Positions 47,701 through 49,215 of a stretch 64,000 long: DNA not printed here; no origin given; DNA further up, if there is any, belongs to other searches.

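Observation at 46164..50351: Orphan radical-SAM/SPASM peptide-maturation cassette with a hidden 24-aa substrate gene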

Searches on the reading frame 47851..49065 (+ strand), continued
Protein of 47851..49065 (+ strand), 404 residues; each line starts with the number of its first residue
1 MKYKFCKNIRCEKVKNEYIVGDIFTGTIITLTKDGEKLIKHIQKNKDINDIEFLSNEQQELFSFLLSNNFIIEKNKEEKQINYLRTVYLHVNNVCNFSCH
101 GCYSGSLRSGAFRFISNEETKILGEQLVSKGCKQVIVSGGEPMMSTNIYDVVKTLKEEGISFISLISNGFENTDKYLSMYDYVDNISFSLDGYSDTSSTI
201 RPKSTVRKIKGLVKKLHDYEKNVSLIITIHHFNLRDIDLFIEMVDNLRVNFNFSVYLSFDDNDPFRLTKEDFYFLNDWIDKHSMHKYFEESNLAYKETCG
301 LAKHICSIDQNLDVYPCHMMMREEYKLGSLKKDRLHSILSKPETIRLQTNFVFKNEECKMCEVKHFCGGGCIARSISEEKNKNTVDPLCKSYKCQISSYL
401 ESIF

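Call 25: search_protein_families(library=ncbifam, proteins=[L022:6001-7221:+, L019:5756-6928:+, L032:3882-5024:+, L028:6001-7131:+, P0005], max_evalue=1e-10)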
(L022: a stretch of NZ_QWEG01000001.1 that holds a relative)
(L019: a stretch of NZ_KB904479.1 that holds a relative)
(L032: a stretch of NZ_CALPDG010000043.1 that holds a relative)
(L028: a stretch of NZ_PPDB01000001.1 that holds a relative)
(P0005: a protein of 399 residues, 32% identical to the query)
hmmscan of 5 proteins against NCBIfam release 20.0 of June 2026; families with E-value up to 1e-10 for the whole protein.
L022:6001-7221:+ (407 aa): 43 families (the best 25 are shown)
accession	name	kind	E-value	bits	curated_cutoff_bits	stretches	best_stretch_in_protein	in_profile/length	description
NF045574.1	sacti_mat_StsB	exception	3.4e-29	102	625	1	71-382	89-406/466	StsB family radical SAM/SPASM domain sactipeptide maturase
NF050035.1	rSAM_WgK_link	exception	2.9e-26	92.3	650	1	82-244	13-178/367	radical SAM/SPASM peptide maturase WgkB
NF047865.1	rSAM_PapB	equivalog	3.5e-26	92.2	340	1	78-372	3-317/330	PapB family radical SAM/SPASM ranthipeptide maturase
TIGR04545.1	rSAM_ahbD_hemeb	equivalog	2e-24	86.6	500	1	83-253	5-177/339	heme b synthase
NF041298.1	rSAM_mat_DynA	equivalog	1.3e-23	83.6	450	1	295-405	245-355/356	dynobactin maturation radical SAM/SPASM protein DynA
TIGR04317.1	W_rSAM_matur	equivalog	3.6e-23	82.2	380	1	76-367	2-319/349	tungsten cofactor oxidoreductase radical SAM maturase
TIGR04051.1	rSAM_NirJ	equivalog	6.1e-23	81.4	515.45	1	84-242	8-168/354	heme d1 biosynthesis radical SAM protein NirJ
TIGR02109.1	PQQ_syn_pqqE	equivalog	7.4e-23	81.1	381.35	1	81-390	10-331/358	pyrroloquinoline quinone biosynthesis protein PqqE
TIGR04250.1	SCM_rSAM_ScmE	equivalog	1.1e-22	80.5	400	1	81-236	6-164/358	SynChlorMet cassette radical SAM/SPASM protein ScmE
TIGR04163.1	rSAM_cobopep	equivalog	2.6e-22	79.2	375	1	60-239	40-237/428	peptide-modifying radical SAM enzyme CbpB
NF001199.0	PRK00164.2-1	equivalog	6.2e-20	71.6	231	1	70-244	7-182/308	GTP 3',8-cyclase MoaA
TIGR04055.1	rSAM_NirJ2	equivalog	1.3e-19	70.9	500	1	85-390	7-323/326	putative heme d1 biosynthesis radical SAM protein NirJ2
TIGR04053.2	TIGR04053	equivalog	3.1e-19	69.4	395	0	84-249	14-184/366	TIGR04053 family radical SAM/SPASM domain-containing protein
TIGR02668.1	moaA_archaeal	equivalog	3.2e-19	69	325.25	1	76-244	11-181/303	GTP 3',8-cyclase MoaA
TIGR04133.1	rSAM_w_lipo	hypoth_equivalog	3.4e-19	69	425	1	74-370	20-330/350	TIGR04133 family radical SAM/SPASM protein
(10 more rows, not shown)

L019:5756-6928:+ (391 aa): 57 families (the best 25 are shown)
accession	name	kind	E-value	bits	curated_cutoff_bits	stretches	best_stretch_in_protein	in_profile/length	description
NF045574.1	sacti_mat_StsB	exception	2.3e-37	128.9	625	1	70-373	92-399/466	StsB family radical SAM/SPASM domain sactipeptide maturase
TIGR04545.1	rSAM_ahbD_hemeb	equivalog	1.2e-35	123.5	500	1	79-243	5-169/339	heme b synthase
TIGR03962.1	mycofact_rSAM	equivalog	5.8e-34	117.8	265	1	71-387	9-331/339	mycofactocin radical SAM maturase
TIGR04051.1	rSAM_NirJ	equivalog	2.3e-33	115.6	515.45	1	79-239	7-166/354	heme d1 biosynthesis radical SAM protein NirJ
TIGR04055.1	rSAM_NirJ2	equivalog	2e-32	113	500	1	80-242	6-167/326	putative heme d1 biosynthesis radical SAM protein NirJ2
TIGR04054.1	rSAM_NirJ1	equivalog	2.9e-31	108.5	650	1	71-238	34-199/387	putative heme d1 biosynthesis radical SAM protein NirJ1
NF047865.1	rSAM_PapB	equivalog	3.5e-31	108.7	340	1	78-373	7-320/330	PapB family radical SAM/SPASM ranthipeptide maturase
NF050035.1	rSAM_WgK_link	exception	5.3e-31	107.9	650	1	71-251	6-185/367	radical SAM/SPASM peptide maturase WgkB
TIGR04163.1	rSAM_cobopep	equivalog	1.3e-29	103.2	375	2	64-240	53-241/428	peptide-modifying radical SAM enzyme CbpB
TIGR04347.1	pseudo_SAM_Halo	equivalog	2.5e-29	102.7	525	1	66-241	31-204/390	TIGR04347 family pseudo-SAM/SPASM protein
TIGR04053.2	TIGR04053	equivalog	4.5e-29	101.8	395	1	70-243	4-180/366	TIGR04053 family radical SAM/SPASM domain-containing protein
TIGR04546.1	rSAM_ahbC_deAc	equivalog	1.5e-28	99.7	650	1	66-237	32-201/390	12,18-didecarboxysiroheme deacetylase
NF041298.1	rSAM_mat_DynA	equivalog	3.7e-26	92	450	2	79-247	6-183/356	dynobactin maturation radical SAM/SPASM protein DynA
TIGR04250.1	SCM_rSAM_ScmE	equivalog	5e-26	91.4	400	1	73-252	2-181/358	SynChlorMet cassette radical SAM/SPASM protein ScmE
TIGR03942.1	sulfatase_rSAM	equivalog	6.3e-24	84.7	349.45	1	290-387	248-343/363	anaerobic sulfatase maturase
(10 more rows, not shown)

L032:3882-5024:+ (381 aa): 60 families (the best 25 are shown)
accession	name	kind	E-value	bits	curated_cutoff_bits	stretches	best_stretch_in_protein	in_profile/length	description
NF050035.1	rSAM_WgK_link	exception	1.2e-42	146.3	650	2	78-251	12-185/367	radical SAM/SPASM peptide maturase WgkB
TIGR04545.1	rSAM_ahbD_hemeb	equivalog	3.3e-38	132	500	1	80-242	5-167/339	heme b synthase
NF045574.1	sacti_mat_StsB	exception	1.3e-35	123.2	625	1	72-368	93-400/466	StsB family radical SAM/SPASM domain sactipeptide maturase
TIGR04051.1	rSAM_NirJ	equivalog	2e-34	119.1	515.45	1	82-243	9-169/354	heme d1 biosynthesis radical SAM protein NirJ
TIGR04546.1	rSAM_ahbC_deAc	equivalog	3.1e-34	118.4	650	1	80-262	44-226/390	12,18-didecarboxysiroheme deacetylase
TIGR04054.1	rSAM_NirJ1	equivalog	1e-33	116.5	650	1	80-259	41-220/387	putative heme d1 biosynthesis radical SAM protein NirJ1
TIGR04055.1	rSAM_NirJ2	equivalog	4.6e-33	115.1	500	1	81-234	6-158/326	putative heme d1 biosynthesis radical SAM protein NirJ2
TIGR02109.1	PQQ_syn_pqqE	equivalog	7.9e-33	113.8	381.35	1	77-381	9-330/358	pyrroloquinoline quinone biosynthesis protein PqqE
TIGR04053.2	TIGR04053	equivalog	3e-32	112.3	395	1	79-243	12-179/366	TIGR04053 family radical SAM/SPASM domain-containing protein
NF041298.1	rSAM_mat_DynA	equivalog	3e-32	112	450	2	78-257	4-194/356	dynobactin maturation radical SAM/SPASM protein DynA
TIGR04347.1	pseudo_SAM_Halo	equivalog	1.6e-31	110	525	1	79-240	42-202/390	TIGR04347 family pseudo-SAM/SPASM protein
TIGR04303.1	GeoRSP_rSAM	equivalog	7.8e-31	107.8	400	1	79-381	9-324/325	GeoRSP system radical SAM/SPASM protein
TIGR03962.1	mycofact_rSAM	equivalog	2.8e-30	105.6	265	1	80-381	17-331/339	mycofactocin radical SAM maturase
TIGR04250.1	SCM_rSAM_ScmE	equivalog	3.5e-30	105.1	400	1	79-236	7-164/358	SynChlorMet cassette radical SAM/SPASM protein ScmE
NF047865.1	rSAM_PapB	equivalog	1.4e-29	103.4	340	1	78-377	6-330/330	PapB family radical SAM/SPASM ranthipeptide maturase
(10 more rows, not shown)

L028:6001-7131:+ (377 aa): 43 families (the best 25 are shown)
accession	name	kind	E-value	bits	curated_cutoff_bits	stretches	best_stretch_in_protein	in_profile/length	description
NF045574.1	sacti_mat_StsB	exception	3.3e-35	121.8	625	1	59-361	91-397/466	StsB family radical SAM/SPASM domain sactipeptide maturase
TIGR04250.1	SCM_rSAM_ScmE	equivalog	1.1e-33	116.6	400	1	68-221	7-165/358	SynChlorMet cassette radical SAM/SPASM protein ScmE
NF050035.1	rSAM_WgK_link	exception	2.4e-32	112.3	650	1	68-237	13-186/367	radical SAM/SPASM peptide maturase WgkB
TIGR04051.1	rSAM_NirJ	equivalog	1.3e-27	96.7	515.45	1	70-227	8-169/354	heme d1 biosynthesis radical SAM protein NirJ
TIGR04347.1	pseudo_SAM_Halo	equivalog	4.1e-26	92.2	525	1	69-235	43-212/390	TIGR04347 family pseudo-SAM/SPASM protein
TIGR02109.1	PQQ_syn_pqqE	equivalog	8.5e-26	90.7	381.35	1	69-377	12-330/358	pyrroloquinoline quinone biosynthesis protein PqqE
TIGR04545.1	rSAM_ahbD_hemeb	equivalog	3.3e-25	89.2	500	1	69-235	5-175/339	heme b synthase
TIGR04546.1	rSAM_ahbC_deAc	equivalog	4.7e-25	88.2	650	1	69-226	44-205/390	12,18-didecarboxysiroheme deacetylase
TIGR02668.1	moaA_archaeal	equivalog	1.6e-24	86.5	325.25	1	68-224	14-176/303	GTP 3',8-cyclase MoaA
TIGR04163.1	rSAM_cobopep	equivalog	2.4e-24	85.9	375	2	58-227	58-241/428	peptide-modifying radical SAM enzyme CbpB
TIGR03961.1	rSAM_PTO1314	hypoth_equivalog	7e-24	84.7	306.05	1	73-232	32-189/332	PTO1314 family radical SAM protein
TIGR03962.1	mycofact_rSAM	equivalog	8.6e-24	84.3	265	1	70-377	18-331/339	mycofactocin radical SAM maturase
TIGR04055.1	rSAM_NirJ2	equivalog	1.8e-23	83.6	500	1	70-227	6-167/326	putative heme d1 biosynthesis radical SAM protein NirJ2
TIGR04053.2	TIGR04053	equivalog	2.5e-23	82.9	395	1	69-236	13-187/366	TIGR04053 family radical SAM/SPASM domain-containing protein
TIGR04082.1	rSAM_for_selen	equivalog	5.6e-23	81.5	350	1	65-377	200-515/516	thio(seleno)oxazole modification radical SAM maturase SbtM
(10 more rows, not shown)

P0005 (399 aa): 47 families (the best 25 are shown)
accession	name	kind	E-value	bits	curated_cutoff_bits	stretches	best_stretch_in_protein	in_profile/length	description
NF045574.1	sacti_mat_StsB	exception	5.2e-35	121.2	625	2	72-243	92-262/466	StsB family radical SAM/SPASM domain sactipeptide maturase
NF050035.1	rSAM_WgK_link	exception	7.1e-33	114.1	650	1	80-251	13-185/367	radical SAM/SPASM peptide maturase WgkB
TIGR04051.1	rSAM_NirJ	equivalog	9.2e-33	113.7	515.45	1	83-243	9-169/354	heme d1 biosynthesis radical SAM protein NirJ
TIGR04545.1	rSAM_ahbD_hemeb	equivalog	2.1e-32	112.9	500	1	81-243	5-168/339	heme b synthase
TIGR04347.1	pseudo_SAM_Halo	equivalog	7e-31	107.8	525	1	80-239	42-201/390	TIGR04347 family pseudo-SAM/SPASM protein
TIGR04055.1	rSAM_NirJ2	equivalog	1.7e-30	106.7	500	1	82-240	6-164/326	putative heme d1 biosynthesis radical SAM protein NirJ2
TIGR02109.1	PQQ_syn_pqqE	equivalog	3.4e-30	105.2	381.35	1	73-383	5-332/358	pyrroloquinoline quinone biosynthesis protein PqqE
TIGR04053.2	TIGR04053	equivalog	7.2e-30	104.5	395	1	78-244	10-180/366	TIGR04053 family radical SAM/SPASM domain-containing protein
TIGR03962.1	mycofact_rSAM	equivalog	1.4e-29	103.3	265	1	81-382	17-332/339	mycofactocin radical SAM maturase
TIGR04546.1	rSAM_ahbC_deAc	equivalog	1.8e-29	102.8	650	1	81-255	44-219/390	12,18-didecarboxysiroheme deacetylase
TIGR04054.1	rSAM_NirJ1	equivalog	2.5e-29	102.1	650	1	81-255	41-216/387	putative heme d1 biosynthesis radical SAM protein NirJ1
NF041298.1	rSAM_mat_DynA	equivalog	4.4e-29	101.6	450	2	290-389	247-347/356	dynobactin maturation radical SAM/SPASM protein DynA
TIGR04163.1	rSAM_cobopep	equivalog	2.9e-28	98.8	375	2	294-385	313-409/428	peptide-modifying radical SAM enzyme CbpB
TIGR04250.1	SCM_rSAM_ScmE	equivalog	3.6e-28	98.5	400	1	79-235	6-163/358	SynChlorMet cassette radical SAM/SPASM protein ScmE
TIGR04303.1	GeoRSP_rSAM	equivalog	1.3e-27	97.2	400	1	81-253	10-181/325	GeoRSP system radical SAM/SPASM protein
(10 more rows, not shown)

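Call 37: search_solved_structures(query=A1, max_evalue=0.001, show_alignments=1)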
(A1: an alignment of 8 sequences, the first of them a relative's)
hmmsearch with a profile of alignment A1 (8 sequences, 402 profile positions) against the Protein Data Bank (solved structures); distinct sequences matched with E-value up to 0.001: 30.
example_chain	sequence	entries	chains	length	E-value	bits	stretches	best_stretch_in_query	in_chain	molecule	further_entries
5wgg_A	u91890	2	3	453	1.4e-29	106.9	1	8-381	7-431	Radical SAM domain protein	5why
6c8v_A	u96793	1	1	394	5.2e-26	95.1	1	84-387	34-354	Coenzyme PQQ synthesis protein E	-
6efn_A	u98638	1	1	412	5.7e-25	91.7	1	79-344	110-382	Sporulation killing factor maturation protein SkfB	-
4k37_A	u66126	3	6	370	1.2e-20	77.5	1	87-395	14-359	Anaerobic sulfatase-maturating enzyme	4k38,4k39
4k36_A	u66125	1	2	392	1.4e-20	77.2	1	87-395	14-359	Anaerobic sulfatase-maturating enzyme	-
5vsl_A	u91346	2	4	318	1.1e-19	74.3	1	60-246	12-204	Radical S-adenosyl methionine domain-containing protein 2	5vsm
6q2p_A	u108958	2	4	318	1.6e-19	73.8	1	60-243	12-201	Radical S-adenosyl methionine domain-containing protein 2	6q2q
7tol_A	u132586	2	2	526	4.5e-18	69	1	80-316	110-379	glycerol dibiphytanyl glycerol tetraether - macrocyclic archaeol synthase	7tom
9dfu_A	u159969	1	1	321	2.8e-17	66.4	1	69-259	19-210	Radical SAM core domain-containing protein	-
9dgw_A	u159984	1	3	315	1.4e-16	64.1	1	69-259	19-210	Radical SAM core domain-containing protein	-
7n7i_A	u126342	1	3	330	2.8e-16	63.1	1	75-259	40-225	Viperin-like enzyme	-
9dfw_A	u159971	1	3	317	3.1e-16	62.9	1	69-259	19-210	Radical SAM core domain-containing protein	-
7n7h_A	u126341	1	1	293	4.2e-16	62.5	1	79-214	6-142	VIPERIN-LIKE ENZYME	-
6b4c_A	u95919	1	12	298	4.5e-16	62.4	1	78-259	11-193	Viperin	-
9dfn_A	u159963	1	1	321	6.9e-16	61.8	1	70-259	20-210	Radical SAM core domain-containing protein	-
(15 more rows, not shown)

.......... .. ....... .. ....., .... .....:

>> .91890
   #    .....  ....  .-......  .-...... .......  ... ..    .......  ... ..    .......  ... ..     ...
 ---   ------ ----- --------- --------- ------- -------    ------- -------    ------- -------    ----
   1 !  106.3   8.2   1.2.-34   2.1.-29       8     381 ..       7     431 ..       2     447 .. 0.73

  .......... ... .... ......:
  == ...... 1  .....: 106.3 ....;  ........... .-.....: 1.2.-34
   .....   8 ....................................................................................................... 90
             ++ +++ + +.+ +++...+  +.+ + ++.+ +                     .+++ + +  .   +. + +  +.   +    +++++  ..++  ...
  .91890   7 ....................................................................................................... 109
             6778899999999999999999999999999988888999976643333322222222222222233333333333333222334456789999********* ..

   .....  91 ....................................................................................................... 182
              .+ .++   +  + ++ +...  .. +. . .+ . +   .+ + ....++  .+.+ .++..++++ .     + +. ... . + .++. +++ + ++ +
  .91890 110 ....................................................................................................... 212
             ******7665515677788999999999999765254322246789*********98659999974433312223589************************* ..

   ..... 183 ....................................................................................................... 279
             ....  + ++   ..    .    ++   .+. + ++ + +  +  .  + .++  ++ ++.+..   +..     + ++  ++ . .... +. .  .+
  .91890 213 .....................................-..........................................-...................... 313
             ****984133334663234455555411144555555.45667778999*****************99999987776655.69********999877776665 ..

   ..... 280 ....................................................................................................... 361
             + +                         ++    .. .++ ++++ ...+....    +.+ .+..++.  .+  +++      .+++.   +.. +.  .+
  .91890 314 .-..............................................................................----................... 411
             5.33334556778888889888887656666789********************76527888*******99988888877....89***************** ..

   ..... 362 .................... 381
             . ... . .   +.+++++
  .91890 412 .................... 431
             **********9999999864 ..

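Call 41: predict_structure(alignment_id=A1)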
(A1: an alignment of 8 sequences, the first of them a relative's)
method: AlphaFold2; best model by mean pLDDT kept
length: 404 residues; sequences in the alignment: 8
mean_pLDDT: 70.3   pTM: 0.73
mean pLDDT of the five models: 70.3, 69.1, 64.4, 60.1, 59.3
residues with pLDDT >= 90: 39; 70-90: 179; 50-70: 129; < 50: 57
segments of 3 or more residues with pLDDT < 50: 1-8, 73-82, 96-111, 285-303
pLDDT, mean of each block of 10 residues (from residue 1): 45 67 58 71 59 66 64 44 71 53 41 78 89 79 64 92 83 85 88 56 76 91 86 84 86 73 79 81 51 40 67 80 83 86 69 63 61 68 71 68 64
secondary structure, 60 per line:
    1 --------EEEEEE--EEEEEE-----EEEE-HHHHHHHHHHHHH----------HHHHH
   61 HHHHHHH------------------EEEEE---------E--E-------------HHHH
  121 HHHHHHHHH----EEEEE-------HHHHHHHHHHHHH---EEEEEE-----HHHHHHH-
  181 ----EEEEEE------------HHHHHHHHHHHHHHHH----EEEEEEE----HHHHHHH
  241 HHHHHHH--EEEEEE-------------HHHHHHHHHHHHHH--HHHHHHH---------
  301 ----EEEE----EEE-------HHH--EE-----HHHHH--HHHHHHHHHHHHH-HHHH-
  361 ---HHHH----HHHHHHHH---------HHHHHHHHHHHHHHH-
elements in order: E9-14 E17-22 E28-31 H33-45 H56-67 E86-90 H117-129 E134-138 H146-158 E162-167 H173-179 E185-190 H203-218 E223-229 H234-247 E250-255 H269-282 H285-291 E305-308 E313-315 H335-339 H342-354 H356-359 H364-367 H372-379 H389-403

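Call 45: fold_search(model_id=the predicted structure, library=pdb)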
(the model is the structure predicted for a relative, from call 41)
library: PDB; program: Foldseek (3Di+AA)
matches with E <= 10: 1820; with E <= 0.001: 84
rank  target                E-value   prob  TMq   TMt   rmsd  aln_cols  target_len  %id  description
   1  5wgg_A                1.2e-17  1.00  0.60  0.56  10.9       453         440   19  Structural Insights into Thioether Bond Formation in the Biosynthesis of Sactipeptides (released 2017-07-26)
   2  5why_B                3.6e-17  1.00  0.61  0.59  11.1       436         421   19  Structural Insights into Thioether Bond Formation in the Biosynthesis of Sactipeptides (released 2017-07-26)
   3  5why_A                7.5e-17  1.00  0.61  0.59  11.0       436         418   19  Structural Insights into Thioether Bond Formation in the Biosynthesis of Sactipeptides (released 2017-07-26)
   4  4k37_A                2.3e-14  1.00  0.59  0.65   5.1       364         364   17  Native anSMEcpe with bound AdoMet (released 2013-05-08)
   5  4k36_A                4.8e-14  1.00  0.59  0.62   5.2       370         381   16  His6 tagged anSMEcpe with bound AdoMet (released 2013-05-08)
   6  4k37_B                5.6e-14  1.00  0.60  0.65   5.3       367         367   16  Native anSMEcpe with bound AdoMet (released 2013-05-08)
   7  4k39_A                8.3e-14  1.00  0.58  0.64   5.1       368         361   16  Native anSMEcpe with bound AdoMet and Cp18Cys peptide (released 2013-05-08)
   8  4k38_B                3.2e-13  1.00  0.59  0.65   5.1       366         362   16  Native anSMEcpe with bound AdoMet and Kp18Cys peptide (released 2013-05-08)
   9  5v1s_A                3.2e-13  1.00  0.58  0.55   9.0       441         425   14  Crystal structure of Streptococcus suis SuiB bound to S-adenosylmethionine (released 2017-08-30)
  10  4k39_B                4.0e-13  1.00  0.59  0.66   5.0       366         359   16  Native anSMEcpe with bound AdoMet and Cp18Cys peptide (released 2013-05-08)
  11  4k38_A                5.0e-13  1.00  0.59  0.64   5.1       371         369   17  Native anSMEcpe with bound AdoMet and Kp18Cys peptide (released 2013-05-08)
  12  4k36_B                1.1e-12  1.00  0.60  0.66   5.1       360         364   17  His6 tagged anSMEcpe with bound AdoMet (released 2013-05-08)
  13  5v1q_A                2.0e-12  1.00  0.55  0.52   9.9       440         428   15  Crystal structure of Streptococcus suis SuiB (released 2017-08-30)
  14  5v1q_B                3.0e-12  1.00  0.56  0.52   9.7       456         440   15  Crystal structure of Streptococcus suis SuiB (released 2017-08-30)
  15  5v1s_B                5.3e-12  1.00  0.56  0.53   9.4       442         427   16  Crystal structure of Streptococcus suis SuiB bound to S-adenosylmethionine (released 2017-08-30)
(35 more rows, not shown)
